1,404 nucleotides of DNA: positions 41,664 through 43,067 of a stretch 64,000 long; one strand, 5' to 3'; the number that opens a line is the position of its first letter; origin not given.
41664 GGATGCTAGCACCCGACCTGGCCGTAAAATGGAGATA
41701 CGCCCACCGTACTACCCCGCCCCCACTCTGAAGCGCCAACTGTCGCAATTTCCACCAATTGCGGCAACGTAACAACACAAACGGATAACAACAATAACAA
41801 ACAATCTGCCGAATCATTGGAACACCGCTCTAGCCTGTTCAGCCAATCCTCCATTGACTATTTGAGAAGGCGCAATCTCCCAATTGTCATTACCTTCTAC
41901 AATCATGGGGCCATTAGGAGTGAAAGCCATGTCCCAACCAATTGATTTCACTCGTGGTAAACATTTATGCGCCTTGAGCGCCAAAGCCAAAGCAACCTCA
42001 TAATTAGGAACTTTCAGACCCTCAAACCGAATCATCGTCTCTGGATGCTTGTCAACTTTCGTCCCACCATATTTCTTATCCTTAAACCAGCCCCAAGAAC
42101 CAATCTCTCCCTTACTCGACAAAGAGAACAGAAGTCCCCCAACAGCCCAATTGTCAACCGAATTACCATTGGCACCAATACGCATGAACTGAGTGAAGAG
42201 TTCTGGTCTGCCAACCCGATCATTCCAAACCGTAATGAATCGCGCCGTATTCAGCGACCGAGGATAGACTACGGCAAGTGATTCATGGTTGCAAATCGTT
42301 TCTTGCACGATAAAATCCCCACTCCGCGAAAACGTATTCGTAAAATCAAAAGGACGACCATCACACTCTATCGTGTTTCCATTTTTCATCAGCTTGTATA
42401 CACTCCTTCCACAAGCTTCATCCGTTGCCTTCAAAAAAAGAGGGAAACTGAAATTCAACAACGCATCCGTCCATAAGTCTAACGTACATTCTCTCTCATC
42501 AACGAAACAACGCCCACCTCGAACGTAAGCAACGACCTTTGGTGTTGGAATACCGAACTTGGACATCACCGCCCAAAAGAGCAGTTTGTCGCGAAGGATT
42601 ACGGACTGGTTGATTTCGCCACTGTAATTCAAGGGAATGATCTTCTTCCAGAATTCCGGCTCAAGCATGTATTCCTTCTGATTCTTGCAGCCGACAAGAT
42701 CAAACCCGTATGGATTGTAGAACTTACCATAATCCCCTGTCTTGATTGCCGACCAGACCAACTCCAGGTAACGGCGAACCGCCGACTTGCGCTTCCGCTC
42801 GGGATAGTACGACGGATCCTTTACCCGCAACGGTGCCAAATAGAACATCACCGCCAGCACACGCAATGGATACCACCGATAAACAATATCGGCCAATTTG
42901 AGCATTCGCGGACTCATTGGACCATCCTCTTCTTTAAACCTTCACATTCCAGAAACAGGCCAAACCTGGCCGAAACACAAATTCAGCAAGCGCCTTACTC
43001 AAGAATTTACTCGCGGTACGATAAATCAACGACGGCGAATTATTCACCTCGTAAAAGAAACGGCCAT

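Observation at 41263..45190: Opine-synthase / ATP-grasp / CapK-ligase / acyltransferase cassette: predicted carboxyethyl-amino-acid decoration of a surface glycan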

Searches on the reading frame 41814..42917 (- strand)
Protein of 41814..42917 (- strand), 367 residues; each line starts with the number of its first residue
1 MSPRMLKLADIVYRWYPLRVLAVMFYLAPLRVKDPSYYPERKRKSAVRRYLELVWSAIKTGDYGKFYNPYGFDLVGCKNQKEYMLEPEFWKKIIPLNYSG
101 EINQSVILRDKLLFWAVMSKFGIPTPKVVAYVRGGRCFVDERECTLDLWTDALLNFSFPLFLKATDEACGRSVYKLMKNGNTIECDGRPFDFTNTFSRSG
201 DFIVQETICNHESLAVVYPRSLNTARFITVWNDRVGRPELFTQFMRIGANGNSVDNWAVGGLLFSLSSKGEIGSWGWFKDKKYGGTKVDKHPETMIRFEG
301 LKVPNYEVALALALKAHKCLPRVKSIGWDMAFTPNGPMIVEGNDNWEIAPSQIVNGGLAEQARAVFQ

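Call 4: search_protein_families(library=pfam, proteins=[window:41814-42917:-], max_evalue=0.01)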
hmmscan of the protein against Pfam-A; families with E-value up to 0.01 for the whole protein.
window:41814-42917:- (367 aa): 1 family
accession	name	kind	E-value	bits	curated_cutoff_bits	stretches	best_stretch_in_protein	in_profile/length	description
PF14397.11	ATPgrasp_ST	-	1.7e-38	132.8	31.4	1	104-359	15-270/278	Sugar-transfer associated ATP-grasp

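Call 5: search_protein_families(library=ncbifam, proteins=[window:41814-42917:-], max_evalue=0.01)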
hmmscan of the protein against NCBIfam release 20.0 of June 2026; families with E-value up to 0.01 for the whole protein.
window:41814-42917:- (367 aa): 1 family
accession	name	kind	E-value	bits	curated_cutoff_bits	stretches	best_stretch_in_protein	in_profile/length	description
TIGR02291.1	rimK_rel_E_lig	hypoth_equivalog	0.00013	21.1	314.2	1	287-357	211-281/317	alpha-L-glutamate ligase-like protein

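Call 8: search_solved_structures(query=window:41814-42917:-, max_evalue=0.1)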
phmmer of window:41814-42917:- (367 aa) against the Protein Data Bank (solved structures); distinct sequences matched with E-value up to 0.1: 0.

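Call 55: find_homologous_proteins(query=window:41814-42917:-, max_evalue=0.00001)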
Query window:41814-42917:- (367 aa): 93 proteins with E <= 0.00001 among 1219 candidates.
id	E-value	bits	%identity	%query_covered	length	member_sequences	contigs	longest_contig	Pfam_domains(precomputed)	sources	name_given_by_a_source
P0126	4.9e-256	867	100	100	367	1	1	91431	PF14397.12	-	-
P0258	1.6e-218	743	85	100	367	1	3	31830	PF14397.12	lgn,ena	-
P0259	6.8e-116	405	50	98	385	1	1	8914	PF14397.12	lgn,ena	-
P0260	1.3e-109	385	51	95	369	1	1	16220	PF14397.12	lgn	-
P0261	1.7e-99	351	49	95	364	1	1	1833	PF14397.12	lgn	-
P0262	2.2e-95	338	48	90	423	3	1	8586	PF14397.12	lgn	-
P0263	9.2e-82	293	52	68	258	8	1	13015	PF14397.12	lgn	-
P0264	6.4e-62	228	54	54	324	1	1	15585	PF14397.12,PF13483.13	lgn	-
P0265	1.4e-56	210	36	99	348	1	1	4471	PF14397.12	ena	-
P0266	1.7e-56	210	34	95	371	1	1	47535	PF14397.12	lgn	-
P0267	3.4e-56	209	36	94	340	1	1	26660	PF14397.12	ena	-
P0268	7.0e-56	208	36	95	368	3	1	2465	PF14397.12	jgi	jgi:hypothetical protein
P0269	1.9e-55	206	35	90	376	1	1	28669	PF14397.12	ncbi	-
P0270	3.3e-55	206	37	94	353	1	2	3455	PF14397.12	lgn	-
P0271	2.2e-54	203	33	98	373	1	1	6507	PF14397.12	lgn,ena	-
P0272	2.9e-54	203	36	97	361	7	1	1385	PF14397.12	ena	-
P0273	1.5e-53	200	37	93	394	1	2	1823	PF14397.12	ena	-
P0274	3.1e-52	196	34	91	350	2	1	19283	PF14397.12,PF14398.12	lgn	-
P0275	4.3e-52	195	37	90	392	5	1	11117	PF14397.12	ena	-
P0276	5.1e-52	195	33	88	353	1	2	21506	PF14397.12,PF14398.12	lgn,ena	-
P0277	6.3e-52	195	35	91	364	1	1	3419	PF14397.12,PF14398.12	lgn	-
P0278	1.1e-51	194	35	95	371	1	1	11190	PF14397.12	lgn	-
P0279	1.3e-51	194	33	100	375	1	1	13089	PF14397.12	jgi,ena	-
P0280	2.3e-51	193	37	89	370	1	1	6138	PF14397.12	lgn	-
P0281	2.4e-51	193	32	95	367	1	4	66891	PF14397.12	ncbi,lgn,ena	-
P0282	2.7e-51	193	36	93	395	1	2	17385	PF14397.12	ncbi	ncbi:MAG: sugar-transfer associated ATP-grasp domain-containing protein [Candidatus Krumholzibacteri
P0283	3.0e-51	193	34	91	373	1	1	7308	PF14397.12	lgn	-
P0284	4.9e-51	192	31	97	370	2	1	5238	PF14397.12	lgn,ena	-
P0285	5.3e-51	192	33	94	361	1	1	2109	PF14397.12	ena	-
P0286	1.2e-50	191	35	91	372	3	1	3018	PF14397.12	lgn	-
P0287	2.0e-50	190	34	90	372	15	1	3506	PF14397.12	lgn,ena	-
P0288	3.1e-50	189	35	91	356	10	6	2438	PF14397.12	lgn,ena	-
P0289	5.0e-50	189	34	94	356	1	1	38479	PF14397.12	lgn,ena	-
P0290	5.4e-50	188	33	87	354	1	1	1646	PF14397.12,PF14398.12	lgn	-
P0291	9.4e-50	188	33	91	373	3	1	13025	PF14397.12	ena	-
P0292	1.4e-49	187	32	99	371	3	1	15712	PF14397.12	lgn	-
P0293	2.4e-49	186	34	90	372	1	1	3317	PF14397.12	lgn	-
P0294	2.6e-49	186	36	87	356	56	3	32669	PF14397.12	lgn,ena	-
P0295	4.2e-49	186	34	89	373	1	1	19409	PF14397.12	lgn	-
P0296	6.8e-49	185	34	86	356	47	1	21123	PF14397.12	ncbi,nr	ncbi:MAG: sugar-transfer associated ATP-grasp domain-containing protein [Firmicutes bacterium]|nr:su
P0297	8.0e-49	185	33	91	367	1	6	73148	PF14397.12,PF14398.12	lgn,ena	-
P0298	8.8e-49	184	33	90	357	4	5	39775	PF14397.12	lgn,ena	-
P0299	1.4e-48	184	32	91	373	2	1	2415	PF14397.12,PF14398.12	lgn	-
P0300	2.7e-48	183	33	95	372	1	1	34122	PF14397.12,PF14398.12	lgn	-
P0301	3.0e-48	183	33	90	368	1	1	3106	PF14397.12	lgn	-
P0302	5.1e-48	182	33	90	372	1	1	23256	PF14397.12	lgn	-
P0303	7.1e-48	182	33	98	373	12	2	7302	PF14397.12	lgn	-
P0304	8.0e-48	181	34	90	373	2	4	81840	PF14397.12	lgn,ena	-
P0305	1.1e-47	181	32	96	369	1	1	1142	PF14397.12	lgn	-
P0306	2.0e-47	180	34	93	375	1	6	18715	PF14397.12,PF14398.12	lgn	-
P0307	2.3e-47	180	32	90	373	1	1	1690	PF14397.12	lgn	-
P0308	2.7e-47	180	35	87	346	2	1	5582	PF14397.12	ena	-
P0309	3.4e-47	179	33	98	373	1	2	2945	PF14397.12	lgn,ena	-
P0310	5.2e-47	179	35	89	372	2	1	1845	PF14397.12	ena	-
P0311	6.9e-47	178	32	90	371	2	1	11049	PF14397.12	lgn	-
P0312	7.5e-47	178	33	90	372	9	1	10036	PF14397.12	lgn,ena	-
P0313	8.3e-47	178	32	95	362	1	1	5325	PF14397.12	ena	-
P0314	1.9e-46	177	32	89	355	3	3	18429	PF14397.12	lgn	-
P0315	2.8e-46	176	31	96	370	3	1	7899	PF14397.12,PF14398.12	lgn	-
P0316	3.9e-46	176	31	98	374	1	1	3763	PF14397.12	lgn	-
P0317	7.5e-46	175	31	96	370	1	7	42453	PF14397.12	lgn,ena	-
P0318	2.0e-45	173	33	95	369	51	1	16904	PF14397.12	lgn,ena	-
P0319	2.3e-45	173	32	90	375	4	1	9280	PF14397.12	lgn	-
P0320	2.6e-45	173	32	90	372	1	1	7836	PF14397.12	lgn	-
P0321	2.9e-45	173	32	100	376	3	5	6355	PF14397.12,PF14398.12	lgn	-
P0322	3.1e-45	173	32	90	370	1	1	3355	PF14397.12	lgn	-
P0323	3.9e-45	172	32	95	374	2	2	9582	PF14397.12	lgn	-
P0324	7.1e-45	172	33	90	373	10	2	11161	PF14397.12,PF14398.12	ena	-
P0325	8.7e-45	171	35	87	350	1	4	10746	PF14397.12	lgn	-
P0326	1.1e-44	171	30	98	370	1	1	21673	PF14397.12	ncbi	-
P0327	1.6e-44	170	35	95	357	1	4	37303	PF14397.12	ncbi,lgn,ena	-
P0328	3.3e-44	169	32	93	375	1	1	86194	PF14397.12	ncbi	-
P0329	3.5e-44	169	32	89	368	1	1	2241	PF14397.12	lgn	-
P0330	4.4e-44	169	32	87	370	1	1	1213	PF14397.12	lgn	-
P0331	4.9e-44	169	33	90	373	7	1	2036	PF14397.12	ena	-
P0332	8.8e-44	168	30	92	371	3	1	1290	PF14397.12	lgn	-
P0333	1.1e-43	168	32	90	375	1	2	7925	PF14397.12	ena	-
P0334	1.2e-43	168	31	90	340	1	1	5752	PF14397.12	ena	-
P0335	2.0e-43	167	34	90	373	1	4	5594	PF14397.12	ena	-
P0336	2.1e-43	167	32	90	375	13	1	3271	PF14397.12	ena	-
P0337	4.4e-43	166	32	90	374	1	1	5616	PF14397.12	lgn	-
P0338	6.1e-43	165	31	90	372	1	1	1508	PF14397.12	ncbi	-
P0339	1.3e-41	161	32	90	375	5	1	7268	PF14397.12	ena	-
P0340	1.5e-41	161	31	91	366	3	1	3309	PF14397.12,PF14398.12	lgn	-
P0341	1.1e-40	158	29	97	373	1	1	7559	PF14397.12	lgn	-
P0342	4.6e-40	156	33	71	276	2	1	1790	PF14397.12,PF14398.12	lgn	-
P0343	9.9e-40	155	34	90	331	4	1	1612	PF14397.12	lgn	-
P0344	1.1e-37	148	31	93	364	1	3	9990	PF14397.12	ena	-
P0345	2.5e-36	144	36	56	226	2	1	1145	PF14397.12,PF14398.12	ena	-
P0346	5.4e-35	139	30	88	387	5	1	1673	PF14397.12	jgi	jgi:hypothetical protein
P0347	1.4e-13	69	23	77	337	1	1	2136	PF14397.12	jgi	jgi:hypothetical protein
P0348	9.3e-10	56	27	48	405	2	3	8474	PF14397.12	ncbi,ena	-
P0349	2.4e-6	45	29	37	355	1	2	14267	PF14397.12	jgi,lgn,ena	-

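Call 79: find_encoding_contigs(protein=P0260, flank=7000, max_places=1)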
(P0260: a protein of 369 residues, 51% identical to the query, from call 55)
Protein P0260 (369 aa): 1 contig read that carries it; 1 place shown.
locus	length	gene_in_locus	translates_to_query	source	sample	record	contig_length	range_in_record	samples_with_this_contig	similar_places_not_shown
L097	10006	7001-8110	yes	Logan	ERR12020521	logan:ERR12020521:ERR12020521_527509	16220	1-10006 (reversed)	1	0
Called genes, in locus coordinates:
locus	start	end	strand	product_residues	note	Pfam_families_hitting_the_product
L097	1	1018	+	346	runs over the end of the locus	PF00535:Glycos_transf_2, PF10111:Glyco_tranf_2_2 (weak)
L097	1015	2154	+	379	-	PF13439:Glyco_transf_4 (weak), PF00534:Glycos_transf_1, PF13692:Glyco_trans_1_4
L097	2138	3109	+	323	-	-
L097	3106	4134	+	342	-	PF00534:Glycos_transf_1, PF13692:Glyco_trans_1_4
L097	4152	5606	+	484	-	PF04932:Wzy_C (weak)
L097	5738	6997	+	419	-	PF27533:CapK_C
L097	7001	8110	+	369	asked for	PF14397:ATPgrasp_ST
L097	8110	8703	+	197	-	PF25087:GMPPB_C (faint), PF00132:Hexapep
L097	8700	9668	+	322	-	PF05222:AlaDh_PNT_N, PF01262:AlaDh_PNT_C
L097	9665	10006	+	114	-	?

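Call 80: find_encoding_contigs(protein=P0259, flank=7000, max_places=1)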
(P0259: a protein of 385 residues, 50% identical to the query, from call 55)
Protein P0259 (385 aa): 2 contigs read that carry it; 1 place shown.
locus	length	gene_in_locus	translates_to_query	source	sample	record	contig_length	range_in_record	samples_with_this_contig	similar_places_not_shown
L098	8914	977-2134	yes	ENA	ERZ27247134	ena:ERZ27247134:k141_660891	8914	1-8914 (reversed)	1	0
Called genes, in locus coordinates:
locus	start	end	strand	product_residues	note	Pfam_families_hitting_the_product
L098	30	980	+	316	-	PF05222:AlaDh_PNT_N, PF01262:AlaDh_PNT_C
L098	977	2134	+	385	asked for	PF14397:ATPgrasp_ST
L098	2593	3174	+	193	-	-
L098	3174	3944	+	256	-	PF11750:DUF3307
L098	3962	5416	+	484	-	PF07693:KAP_NTPase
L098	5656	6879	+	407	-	PF13173:AAA_14, PF13635:DUF4143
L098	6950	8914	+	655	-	?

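Call 83: search_solved_structures(query=L097:8700-9668:+, max_evalue=0.001)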
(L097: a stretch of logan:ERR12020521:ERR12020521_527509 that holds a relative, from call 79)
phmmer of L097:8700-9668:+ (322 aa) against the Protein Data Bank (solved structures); distinct sequences matched with E-value up to 0.001: 24.
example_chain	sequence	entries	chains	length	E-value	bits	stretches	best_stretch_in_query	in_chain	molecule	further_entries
2eez_A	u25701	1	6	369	1.7e-24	90.3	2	183-289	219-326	Alanine dehydrogenase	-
1pjb_A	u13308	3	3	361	1.4e-21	80.7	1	4-284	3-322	L-ALANINE DEHYDROGENASE | PROTEIN (L-ALANINE DEHYDROGENASE)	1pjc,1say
8hyh_A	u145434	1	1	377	2.5e-21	79.8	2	188-285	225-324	Alanine dehydrogenase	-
2voe_A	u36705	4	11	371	2.6e-20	76.5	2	193-314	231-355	ALANINE DEHYDROGENASE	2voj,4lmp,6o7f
2vhw_A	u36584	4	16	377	2.9e-20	76.4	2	193-314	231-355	ALANINE DEHYDROGENASE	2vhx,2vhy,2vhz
2vhv_A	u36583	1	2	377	1.4e-19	74.1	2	4-186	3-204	ALANINE DEHYDROGENASE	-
9vae_A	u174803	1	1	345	7.7e-18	68.4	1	14-284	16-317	alanine dehydrogenase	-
9wns_A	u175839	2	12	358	8.9e-18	68.2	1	14-284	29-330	alanine dehydrogenase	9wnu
9unz_A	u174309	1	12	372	8.2e-16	61.7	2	191-290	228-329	Alanine dehydrogenase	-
8hye_A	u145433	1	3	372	9.4e-16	61.5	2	191-290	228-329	Alanine dehydrogenase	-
6que_A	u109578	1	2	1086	5.7e-11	45.8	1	4-183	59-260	Nicotinamide nucleotide transhydrogenase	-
6qti_A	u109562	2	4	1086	5.7e-11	45.8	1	4-183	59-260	Nicotinamide nucleotide transhydrogenase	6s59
9uv7_E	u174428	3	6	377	1.5e-08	37.8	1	4-184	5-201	NAD(P) transhydrogenase subunit alpha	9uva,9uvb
1x13_A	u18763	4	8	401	2e-08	37.5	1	4-184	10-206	NAD(P) transhydrogenase subunit alpha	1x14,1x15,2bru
9hjx_C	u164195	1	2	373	4.7e-05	26.4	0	4-116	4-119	proton-translocating NAD(P)(+) transhydrogenase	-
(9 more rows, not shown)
